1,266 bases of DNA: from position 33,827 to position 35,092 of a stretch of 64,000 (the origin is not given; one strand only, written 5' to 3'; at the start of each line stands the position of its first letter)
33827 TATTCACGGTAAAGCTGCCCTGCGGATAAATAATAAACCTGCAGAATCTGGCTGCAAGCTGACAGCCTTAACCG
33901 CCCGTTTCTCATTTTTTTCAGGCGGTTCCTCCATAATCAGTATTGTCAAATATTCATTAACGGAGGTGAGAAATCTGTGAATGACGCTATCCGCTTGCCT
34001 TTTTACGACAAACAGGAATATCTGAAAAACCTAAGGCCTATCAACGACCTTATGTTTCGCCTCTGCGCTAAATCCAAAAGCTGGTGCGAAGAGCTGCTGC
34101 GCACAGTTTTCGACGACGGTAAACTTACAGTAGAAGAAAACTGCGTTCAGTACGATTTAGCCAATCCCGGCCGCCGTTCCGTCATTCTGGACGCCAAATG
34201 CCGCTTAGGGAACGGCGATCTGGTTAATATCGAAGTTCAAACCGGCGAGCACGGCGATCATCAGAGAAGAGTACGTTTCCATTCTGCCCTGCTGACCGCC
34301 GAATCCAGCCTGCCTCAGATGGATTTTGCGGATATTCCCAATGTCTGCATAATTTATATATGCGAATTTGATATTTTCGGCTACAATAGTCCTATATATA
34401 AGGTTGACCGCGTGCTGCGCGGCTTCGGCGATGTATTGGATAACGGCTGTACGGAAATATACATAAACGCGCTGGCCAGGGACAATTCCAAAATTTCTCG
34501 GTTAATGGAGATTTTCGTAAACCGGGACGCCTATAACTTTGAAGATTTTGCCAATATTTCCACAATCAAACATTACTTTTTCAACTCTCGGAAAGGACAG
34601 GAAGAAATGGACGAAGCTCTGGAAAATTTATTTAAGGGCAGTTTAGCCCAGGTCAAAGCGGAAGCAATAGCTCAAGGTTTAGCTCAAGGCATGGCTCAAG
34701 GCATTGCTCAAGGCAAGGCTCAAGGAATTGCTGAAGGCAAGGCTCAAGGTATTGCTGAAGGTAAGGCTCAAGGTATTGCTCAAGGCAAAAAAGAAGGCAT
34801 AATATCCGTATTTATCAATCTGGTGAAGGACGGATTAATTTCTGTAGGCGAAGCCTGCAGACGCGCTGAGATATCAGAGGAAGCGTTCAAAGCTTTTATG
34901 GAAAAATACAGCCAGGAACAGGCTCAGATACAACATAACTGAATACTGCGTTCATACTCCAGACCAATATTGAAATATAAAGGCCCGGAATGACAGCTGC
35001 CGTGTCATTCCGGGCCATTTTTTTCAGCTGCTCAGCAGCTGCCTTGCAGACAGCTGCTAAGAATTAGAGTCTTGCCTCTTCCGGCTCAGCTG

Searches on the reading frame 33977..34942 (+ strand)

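Call 103: search_protein_families(library=pfam, proteins=[window:33977-34942:+], max_evalue=0.0001)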
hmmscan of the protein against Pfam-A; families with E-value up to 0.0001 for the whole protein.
window:33977-34942:+ (321 aa): 1 family
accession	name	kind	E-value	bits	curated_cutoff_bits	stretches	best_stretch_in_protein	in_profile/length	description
PF12784.13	PDDEXK_2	-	2.2e-06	28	27.4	1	63-133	49-119/229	PD-(D/E)XK nuclease family transposase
